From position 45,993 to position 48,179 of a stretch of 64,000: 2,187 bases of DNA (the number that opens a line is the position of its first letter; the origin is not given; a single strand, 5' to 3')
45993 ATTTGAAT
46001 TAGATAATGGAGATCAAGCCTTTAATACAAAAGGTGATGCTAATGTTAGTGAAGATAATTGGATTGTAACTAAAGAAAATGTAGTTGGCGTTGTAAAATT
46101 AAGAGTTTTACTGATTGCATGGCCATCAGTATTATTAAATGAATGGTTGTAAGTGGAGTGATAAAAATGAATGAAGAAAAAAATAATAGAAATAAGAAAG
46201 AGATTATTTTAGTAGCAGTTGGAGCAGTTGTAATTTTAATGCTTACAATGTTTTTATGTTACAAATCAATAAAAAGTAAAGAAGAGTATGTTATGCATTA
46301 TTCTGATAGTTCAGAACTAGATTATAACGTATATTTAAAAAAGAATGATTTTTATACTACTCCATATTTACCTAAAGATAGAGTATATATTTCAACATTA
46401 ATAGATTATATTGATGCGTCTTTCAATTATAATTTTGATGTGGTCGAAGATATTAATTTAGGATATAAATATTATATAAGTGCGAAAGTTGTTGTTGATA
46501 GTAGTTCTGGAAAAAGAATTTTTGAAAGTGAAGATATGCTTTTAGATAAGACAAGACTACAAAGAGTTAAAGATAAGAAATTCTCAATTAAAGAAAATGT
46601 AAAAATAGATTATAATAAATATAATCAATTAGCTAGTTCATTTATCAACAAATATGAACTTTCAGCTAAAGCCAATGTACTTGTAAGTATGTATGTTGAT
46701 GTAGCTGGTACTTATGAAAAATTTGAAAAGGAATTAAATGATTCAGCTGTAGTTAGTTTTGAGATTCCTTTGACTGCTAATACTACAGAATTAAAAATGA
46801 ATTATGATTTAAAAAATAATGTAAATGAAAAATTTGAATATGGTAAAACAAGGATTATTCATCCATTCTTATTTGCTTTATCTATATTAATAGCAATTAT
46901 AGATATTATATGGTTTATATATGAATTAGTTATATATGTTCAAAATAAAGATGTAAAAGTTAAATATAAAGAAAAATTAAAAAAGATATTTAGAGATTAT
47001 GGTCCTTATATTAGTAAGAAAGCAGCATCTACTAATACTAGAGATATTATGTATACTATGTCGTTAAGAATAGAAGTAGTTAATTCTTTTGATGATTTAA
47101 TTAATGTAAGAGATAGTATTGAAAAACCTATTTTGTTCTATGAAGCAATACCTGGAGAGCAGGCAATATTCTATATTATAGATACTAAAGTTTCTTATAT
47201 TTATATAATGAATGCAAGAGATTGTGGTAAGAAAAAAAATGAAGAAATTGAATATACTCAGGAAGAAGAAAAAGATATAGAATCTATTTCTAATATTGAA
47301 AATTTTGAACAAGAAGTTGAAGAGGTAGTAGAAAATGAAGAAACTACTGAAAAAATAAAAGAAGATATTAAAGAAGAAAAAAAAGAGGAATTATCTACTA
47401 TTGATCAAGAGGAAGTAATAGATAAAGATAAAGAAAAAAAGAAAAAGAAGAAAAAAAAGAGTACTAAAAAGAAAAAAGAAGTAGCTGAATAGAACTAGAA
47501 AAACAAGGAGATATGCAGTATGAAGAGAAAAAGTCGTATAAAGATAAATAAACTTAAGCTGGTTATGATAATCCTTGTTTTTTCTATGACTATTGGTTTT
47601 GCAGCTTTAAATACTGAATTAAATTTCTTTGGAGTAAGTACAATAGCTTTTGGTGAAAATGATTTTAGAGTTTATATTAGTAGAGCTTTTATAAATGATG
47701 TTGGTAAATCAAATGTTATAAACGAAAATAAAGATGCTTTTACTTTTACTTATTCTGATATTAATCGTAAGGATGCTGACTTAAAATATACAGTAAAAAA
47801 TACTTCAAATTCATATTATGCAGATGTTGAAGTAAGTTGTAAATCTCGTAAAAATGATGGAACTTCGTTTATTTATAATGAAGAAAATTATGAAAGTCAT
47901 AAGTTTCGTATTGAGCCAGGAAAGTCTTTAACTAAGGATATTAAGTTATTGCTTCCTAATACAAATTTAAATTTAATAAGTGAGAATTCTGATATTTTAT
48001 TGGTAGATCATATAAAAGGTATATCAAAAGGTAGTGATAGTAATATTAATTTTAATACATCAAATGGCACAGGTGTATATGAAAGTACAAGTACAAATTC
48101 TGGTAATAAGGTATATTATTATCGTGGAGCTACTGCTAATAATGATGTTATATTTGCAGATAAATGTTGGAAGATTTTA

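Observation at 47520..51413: Giant SipW-cognate protein combining repeat modules with a GH3 (NagZ-like) N-acetylhexosaminidase domain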

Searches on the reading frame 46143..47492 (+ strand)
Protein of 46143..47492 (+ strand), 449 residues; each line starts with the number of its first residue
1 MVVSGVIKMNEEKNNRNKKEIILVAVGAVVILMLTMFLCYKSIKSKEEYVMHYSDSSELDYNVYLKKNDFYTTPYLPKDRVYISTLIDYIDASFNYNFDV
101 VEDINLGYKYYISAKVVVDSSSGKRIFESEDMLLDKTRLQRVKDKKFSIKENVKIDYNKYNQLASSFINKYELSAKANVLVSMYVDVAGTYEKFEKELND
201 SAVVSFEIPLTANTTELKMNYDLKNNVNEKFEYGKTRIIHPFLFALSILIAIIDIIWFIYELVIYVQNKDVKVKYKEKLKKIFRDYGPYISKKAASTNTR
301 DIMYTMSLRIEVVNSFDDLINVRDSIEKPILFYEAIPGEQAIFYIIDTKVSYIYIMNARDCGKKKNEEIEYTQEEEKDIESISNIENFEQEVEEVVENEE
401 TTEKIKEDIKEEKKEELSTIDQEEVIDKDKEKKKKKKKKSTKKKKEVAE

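Call 5: search_protein_families(library=pfam, proteins=[window:46143-47492:+], max_evalue=0.01)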
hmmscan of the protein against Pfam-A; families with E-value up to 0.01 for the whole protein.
window:46143-47492:+ (449 aa): 1 family
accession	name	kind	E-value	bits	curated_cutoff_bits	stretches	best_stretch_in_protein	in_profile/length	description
PF10452.14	TCO89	-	0.004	16.8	21.1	1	305-448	135-267/546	TORC1 subunit TCO89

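Call 6: search_protein_families(library=ncbifam, proteins=[window:46143-47492:+], max_evalue=0.01)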
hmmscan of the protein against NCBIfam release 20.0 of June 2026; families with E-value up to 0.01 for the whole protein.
window:46143-47492:+ (449 aa): 0 families

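Call 17: search_protein_families(library=ncbifam, proteins=[window:46143-47489:+], max_evalue=10)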
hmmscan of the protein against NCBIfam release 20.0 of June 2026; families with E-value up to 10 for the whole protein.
window:46143-47489:+ (449 aa): 1 family
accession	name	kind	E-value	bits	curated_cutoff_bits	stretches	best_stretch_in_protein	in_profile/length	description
NF052588.1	RnaseEMycob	equivalog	3.8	5.1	1400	1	337-442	791-894/945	ribonuclease E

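Call 23: search_protein_families(library=pfam, proteins=[window:46143-47489:+], max_evalue=10)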
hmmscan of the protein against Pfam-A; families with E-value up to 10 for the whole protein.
window:46143-47489:+ (449 aa): 3 families
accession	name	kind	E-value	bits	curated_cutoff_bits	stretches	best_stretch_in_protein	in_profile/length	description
PF10452.14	TCO89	-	0.004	16.8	21.1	1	305-448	135-267/546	TORC1 subunit TCO89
PF06143.16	Baculo_11_kDa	-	0.037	14.1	28.4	0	14-39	29-54/84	Baculovirus 11 kDa family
PF16101.10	PRIMA1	-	0.042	14.1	38.6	1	21-46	101-126/158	Proline-rich membrane anchor 1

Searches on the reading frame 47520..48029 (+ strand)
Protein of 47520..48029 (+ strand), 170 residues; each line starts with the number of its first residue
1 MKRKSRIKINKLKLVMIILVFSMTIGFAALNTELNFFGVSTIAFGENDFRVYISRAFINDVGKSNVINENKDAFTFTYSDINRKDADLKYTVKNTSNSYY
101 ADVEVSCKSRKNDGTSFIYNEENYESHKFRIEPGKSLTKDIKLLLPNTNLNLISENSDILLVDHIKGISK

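Call 13: search_protein_families(library=pfam, proteins=[window:47520-48029:+], max_evalue=10)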
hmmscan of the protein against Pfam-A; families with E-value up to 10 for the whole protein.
window:47520-48029:+ (170 aa): 2 families
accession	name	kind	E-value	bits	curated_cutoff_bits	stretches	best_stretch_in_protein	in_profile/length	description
PF17043.10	MAT1-1-2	-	0.043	13.9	26.3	1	63-155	45-136/146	Mating type protein 1-1-2 of unknown function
PF20130.4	DUF6520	-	0.94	10.3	25.4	0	10-28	4-22/83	Family of unknown function (DUF6520)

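Call 17: search_protein_families(library=ncbifam, proteins=[window:47520-47969:+], max_evalue=10)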
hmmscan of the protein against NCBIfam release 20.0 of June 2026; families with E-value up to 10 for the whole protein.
seq(150 aa): 1 family
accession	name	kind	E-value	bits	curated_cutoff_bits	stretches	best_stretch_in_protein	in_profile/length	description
NF006355.0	PRK08578.1-3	equivalog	0.063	12.5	421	1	11-102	26-119/290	preprotein translocase subunit SecF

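Call 41: find_homologous_proteins(query=A2, max_evalue=0.001)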
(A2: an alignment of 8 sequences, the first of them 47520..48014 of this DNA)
Query A2 (8 sequences) (165 aa, profile of the alignment): 37 proteins with E <= 0.001 among 5743 candidates.
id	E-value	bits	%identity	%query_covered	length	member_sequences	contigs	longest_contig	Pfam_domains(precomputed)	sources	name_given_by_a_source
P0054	2.1e-64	235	29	51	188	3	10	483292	-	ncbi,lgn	-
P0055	3.8e-63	231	27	70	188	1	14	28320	-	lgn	-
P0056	7.6e-63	230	38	15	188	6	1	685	-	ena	-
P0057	2.0e-62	228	27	30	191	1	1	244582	-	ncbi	-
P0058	2.2e-59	218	24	66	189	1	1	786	-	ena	-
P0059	9.3e-58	213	22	73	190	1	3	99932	-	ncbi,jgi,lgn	-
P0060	4.1e-54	201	30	22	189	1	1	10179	-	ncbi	-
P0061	2.8e-52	195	29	25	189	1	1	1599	-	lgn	-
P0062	8.4e-52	194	32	23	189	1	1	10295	-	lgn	-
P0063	4.1e-49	185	21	96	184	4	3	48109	-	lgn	-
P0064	6.1e-49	184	19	61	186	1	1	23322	-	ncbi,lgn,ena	-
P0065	2.8e-47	179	20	78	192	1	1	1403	-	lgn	-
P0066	4.2e-47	178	23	70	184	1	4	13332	-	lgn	-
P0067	6.9e-44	168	-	-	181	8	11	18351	-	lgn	-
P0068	7.3e-44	168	20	62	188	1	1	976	-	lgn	-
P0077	7.5e-24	102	25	69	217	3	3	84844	-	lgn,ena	-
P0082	2.0e-19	88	26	94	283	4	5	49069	-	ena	-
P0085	6.2e-7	47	22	42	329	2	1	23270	-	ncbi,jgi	jgi:hypothetical protein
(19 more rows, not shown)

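Call 92: find_encoding_contigs(protein=P0077, flank=6000, max_places=1)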
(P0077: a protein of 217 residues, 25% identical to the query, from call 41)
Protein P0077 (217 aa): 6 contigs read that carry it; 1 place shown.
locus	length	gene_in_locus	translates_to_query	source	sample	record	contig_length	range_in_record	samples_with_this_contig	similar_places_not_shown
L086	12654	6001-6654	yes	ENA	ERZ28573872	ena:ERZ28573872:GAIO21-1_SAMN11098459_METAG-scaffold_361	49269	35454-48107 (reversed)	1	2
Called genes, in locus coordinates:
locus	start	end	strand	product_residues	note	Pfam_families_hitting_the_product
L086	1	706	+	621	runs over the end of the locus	?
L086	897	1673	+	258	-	PF04542:Sigma70_r2, PF04545:Sigma70_r4, PF01381:HTH_3 (faint)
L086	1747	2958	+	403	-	PF13421:Band_7_1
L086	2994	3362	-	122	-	PF04677:CwfJ_C_1 (faint), PF11969:DcpS_C, PF01230:HIT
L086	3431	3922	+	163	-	PF10628:CotE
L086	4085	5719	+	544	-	PF00753:Lactamase_B, PF12706:Lactamase_B_2, PF22505:RNase_J_b_CASP, PF07521:RMMBL (faint), PF17770:RNase_J_C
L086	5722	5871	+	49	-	-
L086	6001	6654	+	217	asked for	-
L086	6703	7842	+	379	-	PF10502:Peptidase_S26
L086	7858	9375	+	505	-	PF17231:DUF5305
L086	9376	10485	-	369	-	PF05636:HIGH_NTase1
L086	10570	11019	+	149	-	-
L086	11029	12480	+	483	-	-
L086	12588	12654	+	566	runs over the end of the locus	-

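Call 93: find_encoding_contigs(protein=P0082, flank=6000, max_places=1)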
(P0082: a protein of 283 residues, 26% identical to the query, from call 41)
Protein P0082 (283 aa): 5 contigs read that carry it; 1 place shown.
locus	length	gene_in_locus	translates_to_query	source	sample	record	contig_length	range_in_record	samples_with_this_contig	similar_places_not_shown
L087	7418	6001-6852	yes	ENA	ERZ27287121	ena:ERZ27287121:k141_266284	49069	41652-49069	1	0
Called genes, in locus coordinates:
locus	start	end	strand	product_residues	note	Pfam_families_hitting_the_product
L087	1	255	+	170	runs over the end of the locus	PF13302:Acetyltransf_3, PF00583:Acetyltransf_1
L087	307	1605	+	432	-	PF19295:SufBD_N, PF01458:SUFBD_core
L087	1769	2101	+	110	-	PF00436:SSB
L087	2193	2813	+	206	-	PF00702:Hydrolase (weak), PF13419:HAD_2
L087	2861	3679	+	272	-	PF02673:BacA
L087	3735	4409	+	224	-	PF00106:adh_short, PF01370:Epimerase, PF02719:Polysacc_synt_2 (weak), PF08659:KR (weak), PF13561:adh_short_C2, PF16363:GDP_Man_Dehyd (weak)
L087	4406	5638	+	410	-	PF06838:Met_gamma_lyase, PF01053:Cys_Met_Meta_PP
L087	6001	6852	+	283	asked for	-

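Call 94: find_encoding_contigs(protein=P0085, flank=6000, max_places=1)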
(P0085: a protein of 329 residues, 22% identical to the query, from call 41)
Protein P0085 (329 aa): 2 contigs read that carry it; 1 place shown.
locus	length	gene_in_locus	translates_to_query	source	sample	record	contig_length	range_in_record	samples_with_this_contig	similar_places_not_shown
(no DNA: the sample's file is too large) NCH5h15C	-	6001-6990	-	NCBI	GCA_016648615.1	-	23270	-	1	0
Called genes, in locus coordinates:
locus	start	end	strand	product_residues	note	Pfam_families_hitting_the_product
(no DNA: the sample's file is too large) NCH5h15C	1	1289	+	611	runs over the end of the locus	PF00456:Transketolase_N, PF13292:DXP_synthase_N, PF02779:Transket_pyr, PF02780:Transketolase_C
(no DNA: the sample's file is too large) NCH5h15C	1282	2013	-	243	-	PF02146:SIR2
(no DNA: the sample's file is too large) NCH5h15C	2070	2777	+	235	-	-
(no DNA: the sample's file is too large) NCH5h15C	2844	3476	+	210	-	PF01832:Glucosaminidase (weak)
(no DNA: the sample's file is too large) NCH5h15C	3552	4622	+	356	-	-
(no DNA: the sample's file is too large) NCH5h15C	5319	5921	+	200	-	PF01595:CNNM (faint)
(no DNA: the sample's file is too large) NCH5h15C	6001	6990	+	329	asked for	-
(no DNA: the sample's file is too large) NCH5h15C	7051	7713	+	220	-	-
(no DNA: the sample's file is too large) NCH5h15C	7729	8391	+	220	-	-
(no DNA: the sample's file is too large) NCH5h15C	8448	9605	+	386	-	?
